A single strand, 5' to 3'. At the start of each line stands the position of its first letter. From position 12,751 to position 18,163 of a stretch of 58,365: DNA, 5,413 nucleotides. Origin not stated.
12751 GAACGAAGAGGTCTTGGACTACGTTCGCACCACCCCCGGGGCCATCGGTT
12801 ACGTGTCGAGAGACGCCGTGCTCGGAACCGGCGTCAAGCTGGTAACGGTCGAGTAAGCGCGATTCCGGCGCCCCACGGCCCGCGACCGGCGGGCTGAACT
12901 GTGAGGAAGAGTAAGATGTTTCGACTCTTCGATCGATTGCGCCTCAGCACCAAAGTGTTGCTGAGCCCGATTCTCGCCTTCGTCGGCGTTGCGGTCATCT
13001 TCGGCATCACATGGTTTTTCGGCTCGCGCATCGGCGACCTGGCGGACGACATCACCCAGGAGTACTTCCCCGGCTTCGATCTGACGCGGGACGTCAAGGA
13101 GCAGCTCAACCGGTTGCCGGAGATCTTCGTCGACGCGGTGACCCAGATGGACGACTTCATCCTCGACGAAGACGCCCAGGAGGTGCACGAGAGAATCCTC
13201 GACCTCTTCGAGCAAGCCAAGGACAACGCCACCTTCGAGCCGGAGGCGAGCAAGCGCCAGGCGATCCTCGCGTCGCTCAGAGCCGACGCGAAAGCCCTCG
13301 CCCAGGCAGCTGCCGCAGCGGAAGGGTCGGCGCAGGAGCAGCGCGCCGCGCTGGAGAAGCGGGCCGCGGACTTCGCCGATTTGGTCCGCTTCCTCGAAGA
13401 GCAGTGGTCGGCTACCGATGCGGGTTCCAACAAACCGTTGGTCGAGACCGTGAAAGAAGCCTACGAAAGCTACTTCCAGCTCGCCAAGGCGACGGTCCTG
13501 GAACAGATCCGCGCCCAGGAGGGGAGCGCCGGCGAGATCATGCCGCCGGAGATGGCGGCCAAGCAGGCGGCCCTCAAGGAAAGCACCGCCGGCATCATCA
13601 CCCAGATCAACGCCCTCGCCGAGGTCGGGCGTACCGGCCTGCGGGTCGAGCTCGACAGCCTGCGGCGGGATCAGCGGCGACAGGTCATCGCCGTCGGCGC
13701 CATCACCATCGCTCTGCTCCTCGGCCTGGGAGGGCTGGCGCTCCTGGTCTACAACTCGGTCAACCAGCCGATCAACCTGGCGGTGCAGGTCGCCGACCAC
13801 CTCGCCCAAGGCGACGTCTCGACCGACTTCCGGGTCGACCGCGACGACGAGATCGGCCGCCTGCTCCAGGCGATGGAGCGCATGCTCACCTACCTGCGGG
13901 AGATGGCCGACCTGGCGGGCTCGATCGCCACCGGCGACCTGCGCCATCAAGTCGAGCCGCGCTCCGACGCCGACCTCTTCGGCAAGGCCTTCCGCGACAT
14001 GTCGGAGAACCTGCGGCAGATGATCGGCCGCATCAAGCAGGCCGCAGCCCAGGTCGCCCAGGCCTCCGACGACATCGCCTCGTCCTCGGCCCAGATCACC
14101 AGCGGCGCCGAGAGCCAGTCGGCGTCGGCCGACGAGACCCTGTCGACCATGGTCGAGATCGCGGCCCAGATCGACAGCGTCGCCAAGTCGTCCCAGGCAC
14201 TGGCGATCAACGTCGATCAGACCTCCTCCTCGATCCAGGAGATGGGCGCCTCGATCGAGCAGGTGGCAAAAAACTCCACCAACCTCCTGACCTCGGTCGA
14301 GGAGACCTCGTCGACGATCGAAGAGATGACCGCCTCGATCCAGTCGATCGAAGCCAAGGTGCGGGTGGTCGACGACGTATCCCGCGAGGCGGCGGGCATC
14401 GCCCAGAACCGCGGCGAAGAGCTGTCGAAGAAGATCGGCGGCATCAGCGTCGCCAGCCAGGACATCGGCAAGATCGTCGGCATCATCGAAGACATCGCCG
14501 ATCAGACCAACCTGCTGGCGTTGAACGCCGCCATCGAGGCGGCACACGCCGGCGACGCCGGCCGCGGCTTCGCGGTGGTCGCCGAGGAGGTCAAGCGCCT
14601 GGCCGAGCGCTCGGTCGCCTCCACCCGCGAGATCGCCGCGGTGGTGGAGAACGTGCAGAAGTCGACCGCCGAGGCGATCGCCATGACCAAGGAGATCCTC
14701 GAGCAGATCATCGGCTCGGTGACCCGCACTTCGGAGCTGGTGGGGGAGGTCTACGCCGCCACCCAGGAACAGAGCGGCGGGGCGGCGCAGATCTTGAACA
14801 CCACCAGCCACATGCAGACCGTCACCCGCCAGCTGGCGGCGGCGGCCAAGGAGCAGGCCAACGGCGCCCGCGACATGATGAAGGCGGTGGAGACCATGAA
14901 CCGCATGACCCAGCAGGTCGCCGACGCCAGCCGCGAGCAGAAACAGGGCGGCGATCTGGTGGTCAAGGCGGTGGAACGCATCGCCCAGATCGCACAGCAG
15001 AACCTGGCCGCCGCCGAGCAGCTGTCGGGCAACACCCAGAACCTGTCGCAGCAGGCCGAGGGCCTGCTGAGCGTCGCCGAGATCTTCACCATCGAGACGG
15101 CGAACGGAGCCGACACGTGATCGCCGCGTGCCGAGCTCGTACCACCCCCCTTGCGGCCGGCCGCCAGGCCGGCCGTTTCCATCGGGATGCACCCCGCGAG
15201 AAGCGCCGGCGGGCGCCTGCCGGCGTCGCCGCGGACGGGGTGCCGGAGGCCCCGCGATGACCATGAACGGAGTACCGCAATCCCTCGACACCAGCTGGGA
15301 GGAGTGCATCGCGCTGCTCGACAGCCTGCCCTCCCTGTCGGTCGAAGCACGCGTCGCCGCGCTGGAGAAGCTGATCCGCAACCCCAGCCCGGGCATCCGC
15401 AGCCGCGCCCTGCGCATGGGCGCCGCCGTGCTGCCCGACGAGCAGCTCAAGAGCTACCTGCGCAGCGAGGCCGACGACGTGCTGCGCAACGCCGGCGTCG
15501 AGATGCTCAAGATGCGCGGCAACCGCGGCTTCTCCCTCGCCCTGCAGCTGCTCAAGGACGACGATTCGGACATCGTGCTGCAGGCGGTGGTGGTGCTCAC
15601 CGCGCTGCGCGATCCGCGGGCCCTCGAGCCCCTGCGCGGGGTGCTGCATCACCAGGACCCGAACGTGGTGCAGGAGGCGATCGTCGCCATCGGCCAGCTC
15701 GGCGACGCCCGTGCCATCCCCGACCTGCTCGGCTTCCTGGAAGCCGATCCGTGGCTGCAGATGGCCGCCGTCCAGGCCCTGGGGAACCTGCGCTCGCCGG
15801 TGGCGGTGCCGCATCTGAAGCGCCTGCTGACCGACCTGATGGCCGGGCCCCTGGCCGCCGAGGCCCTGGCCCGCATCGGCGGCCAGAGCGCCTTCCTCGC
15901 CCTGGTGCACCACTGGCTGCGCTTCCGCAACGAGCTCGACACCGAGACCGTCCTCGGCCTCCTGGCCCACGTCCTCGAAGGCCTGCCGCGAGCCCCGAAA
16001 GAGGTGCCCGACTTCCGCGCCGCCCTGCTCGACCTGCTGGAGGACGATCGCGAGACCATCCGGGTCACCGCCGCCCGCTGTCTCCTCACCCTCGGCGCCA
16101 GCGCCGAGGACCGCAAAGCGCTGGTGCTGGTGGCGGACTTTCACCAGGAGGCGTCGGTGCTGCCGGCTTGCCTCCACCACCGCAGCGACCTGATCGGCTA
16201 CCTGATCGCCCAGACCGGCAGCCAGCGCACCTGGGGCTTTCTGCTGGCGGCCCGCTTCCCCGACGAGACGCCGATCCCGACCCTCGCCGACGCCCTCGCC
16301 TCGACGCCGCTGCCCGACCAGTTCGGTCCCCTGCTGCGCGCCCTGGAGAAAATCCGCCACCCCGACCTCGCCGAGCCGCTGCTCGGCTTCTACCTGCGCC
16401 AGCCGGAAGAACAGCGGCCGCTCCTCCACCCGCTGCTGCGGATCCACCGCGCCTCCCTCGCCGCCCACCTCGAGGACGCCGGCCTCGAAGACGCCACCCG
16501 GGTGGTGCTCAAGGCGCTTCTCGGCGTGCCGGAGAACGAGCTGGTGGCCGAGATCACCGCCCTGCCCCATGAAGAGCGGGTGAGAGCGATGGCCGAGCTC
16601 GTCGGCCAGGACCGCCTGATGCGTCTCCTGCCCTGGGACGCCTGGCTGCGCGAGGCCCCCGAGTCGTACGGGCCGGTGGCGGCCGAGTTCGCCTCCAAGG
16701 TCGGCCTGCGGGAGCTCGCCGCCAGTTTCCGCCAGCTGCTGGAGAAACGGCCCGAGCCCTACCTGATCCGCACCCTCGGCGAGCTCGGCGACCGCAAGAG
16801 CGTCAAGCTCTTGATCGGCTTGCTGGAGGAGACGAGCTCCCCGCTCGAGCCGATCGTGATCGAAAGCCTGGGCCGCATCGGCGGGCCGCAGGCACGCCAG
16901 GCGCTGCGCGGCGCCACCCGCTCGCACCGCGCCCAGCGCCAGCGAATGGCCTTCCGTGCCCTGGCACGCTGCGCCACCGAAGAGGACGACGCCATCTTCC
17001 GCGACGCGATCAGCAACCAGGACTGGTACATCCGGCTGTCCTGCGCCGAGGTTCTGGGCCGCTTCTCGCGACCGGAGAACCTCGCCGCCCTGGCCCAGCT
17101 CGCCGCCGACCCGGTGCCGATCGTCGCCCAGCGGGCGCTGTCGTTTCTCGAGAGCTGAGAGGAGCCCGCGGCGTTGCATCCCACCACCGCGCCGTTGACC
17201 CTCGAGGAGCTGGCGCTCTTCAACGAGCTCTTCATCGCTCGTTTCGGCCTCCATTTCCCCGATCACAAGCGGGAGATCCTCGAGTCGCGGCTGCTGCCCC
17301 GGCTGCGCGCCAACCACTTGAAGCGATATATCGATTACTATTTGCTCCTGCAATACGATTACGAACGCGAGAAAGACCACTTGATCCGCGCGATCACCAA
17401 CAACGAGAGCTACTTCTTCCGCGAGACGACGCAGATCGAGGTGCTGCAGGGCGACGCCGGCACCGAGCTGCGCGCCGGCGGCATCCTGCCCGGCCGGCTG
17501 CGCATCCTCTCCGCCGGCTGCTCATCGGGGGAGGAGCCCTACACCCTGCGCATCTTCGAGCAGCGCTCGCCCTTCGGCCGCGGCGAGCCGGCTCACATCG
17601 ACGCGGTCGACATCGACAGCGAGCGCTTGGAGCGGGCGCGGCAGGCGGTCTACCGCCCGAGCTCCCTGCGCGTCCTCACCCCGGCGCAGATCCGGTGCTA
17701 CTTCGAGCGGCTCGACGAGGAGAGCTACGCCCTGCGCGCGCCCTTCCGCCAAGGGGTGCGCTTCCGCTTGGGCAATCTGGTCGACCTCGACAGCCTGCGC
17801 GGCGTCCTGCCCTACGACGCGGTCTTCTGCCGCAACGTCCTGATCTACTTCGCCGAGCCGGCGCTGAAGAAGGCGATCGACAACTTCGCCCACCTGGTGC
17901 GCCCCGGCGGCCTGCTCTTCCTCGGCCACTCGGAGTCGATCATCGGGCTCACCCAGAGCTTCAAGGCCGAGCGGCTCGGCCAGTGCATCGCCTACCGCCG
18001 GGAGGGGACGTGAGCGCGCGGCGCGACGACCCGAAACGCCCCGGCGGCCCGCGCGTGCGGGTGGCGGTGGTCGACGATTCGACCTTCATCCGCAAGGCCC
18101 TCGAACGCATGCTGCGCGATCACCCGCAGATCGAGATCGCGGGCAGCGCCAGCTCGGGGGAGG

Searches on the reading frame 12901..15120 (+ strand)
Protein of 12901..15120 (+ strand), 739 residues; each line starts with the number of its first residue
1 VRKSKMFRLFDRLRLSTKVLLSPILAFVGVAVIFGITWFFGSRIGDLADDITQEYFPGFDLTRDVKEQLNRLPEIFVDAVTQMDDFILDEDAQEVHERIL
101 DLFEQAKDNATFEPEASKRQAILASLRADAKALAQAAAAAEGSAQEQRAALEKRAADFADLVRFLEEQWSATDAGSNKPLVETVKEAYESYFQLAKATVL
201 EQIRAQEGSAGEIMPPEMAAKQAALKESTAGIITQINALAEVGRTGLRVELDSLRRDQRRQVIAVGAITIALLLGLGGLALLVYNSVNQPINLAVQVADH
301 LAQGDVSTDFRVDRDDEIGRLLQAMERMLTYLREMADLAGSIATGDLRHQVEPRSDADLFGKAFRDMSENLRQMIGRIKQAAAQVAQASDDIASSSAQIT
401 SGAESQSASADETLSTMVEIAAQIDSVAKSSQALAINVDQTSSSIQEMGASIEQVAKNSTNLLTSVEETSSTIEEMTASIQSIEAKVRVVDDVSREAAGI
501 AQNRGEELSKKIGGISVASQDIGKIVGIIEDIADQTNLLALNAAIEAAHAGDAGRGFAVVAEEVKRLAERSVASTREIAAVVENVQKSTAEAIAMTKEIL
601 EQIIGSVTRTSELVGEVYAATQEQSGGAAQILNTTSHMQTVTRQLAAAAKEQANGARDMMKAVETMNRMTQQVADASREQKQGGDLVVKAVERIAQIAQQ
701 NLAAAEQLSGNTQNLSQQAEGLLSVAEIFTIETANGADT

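Call 73: search_protein_families(library=pfam, proteins=[window:12901-15120:+], max_evalue=0.0001)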
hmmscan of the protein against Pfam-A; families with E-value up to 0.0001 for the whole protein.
window:12901-15120:+ (739 aa): 2 families
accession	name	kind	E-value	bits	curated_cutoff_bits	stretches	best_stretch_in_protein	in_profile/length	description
PF00015.26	MCPsignal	-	1.6e-36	126.2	34.6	1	493-642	3-172/172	Methyl-accepting chemotaxis protein (MCP) signalling domain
PF00672.30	HAMP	-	1.3e-11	45.1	25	1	283-334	2-53/53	HAMP domain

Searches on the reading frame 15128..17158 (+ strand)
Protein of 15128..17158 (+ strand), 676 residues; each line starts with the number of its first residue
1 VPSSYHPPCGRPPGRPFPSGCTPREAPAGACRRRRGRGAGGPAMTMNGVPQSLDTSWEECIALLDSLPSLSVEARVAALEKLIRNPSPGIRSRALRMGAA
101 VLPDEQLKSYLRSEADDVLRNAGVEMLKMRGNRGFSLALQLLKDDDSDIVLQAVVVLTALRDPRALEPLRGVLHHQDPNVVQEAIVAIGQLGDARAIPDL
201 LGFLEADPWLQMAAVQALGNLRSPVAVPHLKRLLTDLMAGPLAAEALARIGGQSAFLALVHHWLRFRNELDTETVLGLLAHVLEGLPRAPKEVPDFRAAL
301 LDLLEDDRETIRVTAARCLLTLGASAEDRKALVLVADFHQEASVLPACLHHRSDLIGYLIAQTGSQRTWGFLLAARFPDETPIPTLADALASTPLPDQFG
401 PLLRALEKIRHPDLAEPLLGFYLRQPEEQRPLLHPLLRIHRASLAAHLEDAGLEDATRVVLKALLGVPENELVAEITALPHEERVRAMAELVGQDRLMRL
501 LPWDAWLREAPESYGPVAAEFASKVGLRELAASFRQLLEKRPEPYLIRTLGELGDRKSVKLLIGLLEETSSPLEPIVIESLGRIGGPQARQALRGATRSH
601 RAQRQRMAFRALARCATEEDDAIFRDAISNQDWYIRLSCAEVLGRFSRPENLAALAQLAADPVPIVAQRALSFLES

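Call 73: search_protein_families(library=pfam, proteins=[window:15128-17158:+], max_evalue=0.0001)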
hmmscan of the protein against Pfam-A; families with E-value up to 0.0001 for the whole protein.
window:15128-17158:+ (676 aa): 4 families
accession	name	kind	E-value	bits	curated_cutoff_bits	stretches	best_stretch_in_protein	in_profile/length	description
PF13646.12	HEAT_2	-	9.8e-38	128.8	27.7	4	139-208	5-75/88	HEAT repeats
PF03130.22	HEAT_PBS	-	1.5e-15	56.4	20.9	0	211-236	2-27/27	PBS lyase HEAT-like repeat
PF02985.28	HEAT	-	6.5e-08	32.6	23.5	0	299-323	4-28/31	HEAT repeat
PF00514.29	Arm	-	3.7e-05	24.1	20.6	0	159-191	7-39/41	Armadillo/beta-catenin-like repeat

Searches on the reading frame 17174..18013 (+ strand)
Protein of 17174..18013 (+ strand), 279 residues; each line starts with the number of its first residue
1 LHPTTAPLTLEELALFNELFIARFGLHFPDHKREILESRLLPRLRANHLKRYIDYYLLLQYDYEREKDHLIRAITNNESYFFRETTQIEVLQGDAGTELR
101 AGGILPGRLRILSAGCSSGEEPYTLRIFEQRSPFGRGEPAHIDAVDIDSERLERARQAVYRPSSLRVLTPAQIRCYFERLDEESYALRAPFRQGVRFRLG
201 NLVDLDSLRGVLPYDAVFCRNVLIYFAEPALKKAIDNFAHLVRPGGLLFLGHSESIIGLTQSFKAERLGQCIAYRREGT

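Call 73: search_protein_families(library=pfam, proteins=[window:17174-18013:+], max_evalue=0.0001)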
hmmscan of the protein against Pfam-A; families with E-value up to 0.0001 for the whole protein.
window:17174-18013:+ (279 aa): 6 families
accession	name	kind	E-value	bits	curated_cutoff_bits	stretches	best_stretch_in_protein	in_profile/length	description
PF01739.24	CheR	-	4.3e-43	147.5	27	1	77-265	1-188/195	CheR methyltransferase, SAM binding domain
PF03705.20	CheR_N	-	8.7e-10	38.6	27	1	12-62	2-52/53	CheR methyltransferase, all-alpha domain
PF13649.12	Methyltransf_25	-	4.9e-07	30.8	27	0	194-246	47-97/97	Methyltransferase domain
PF08242.18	Methyltransf_12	-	6.5e-07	30.4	30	1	138-248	19-98/98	Methyltransferase domain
PF13489.12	Methyltransf_23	-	2.3e-05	24.6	27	1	100-251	15-117/164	Methyltransferase domain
PF08241.18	Methyltransf_11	-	2.8e-05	25.1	21.2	0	186-250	43-95/95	Methyltransferase domain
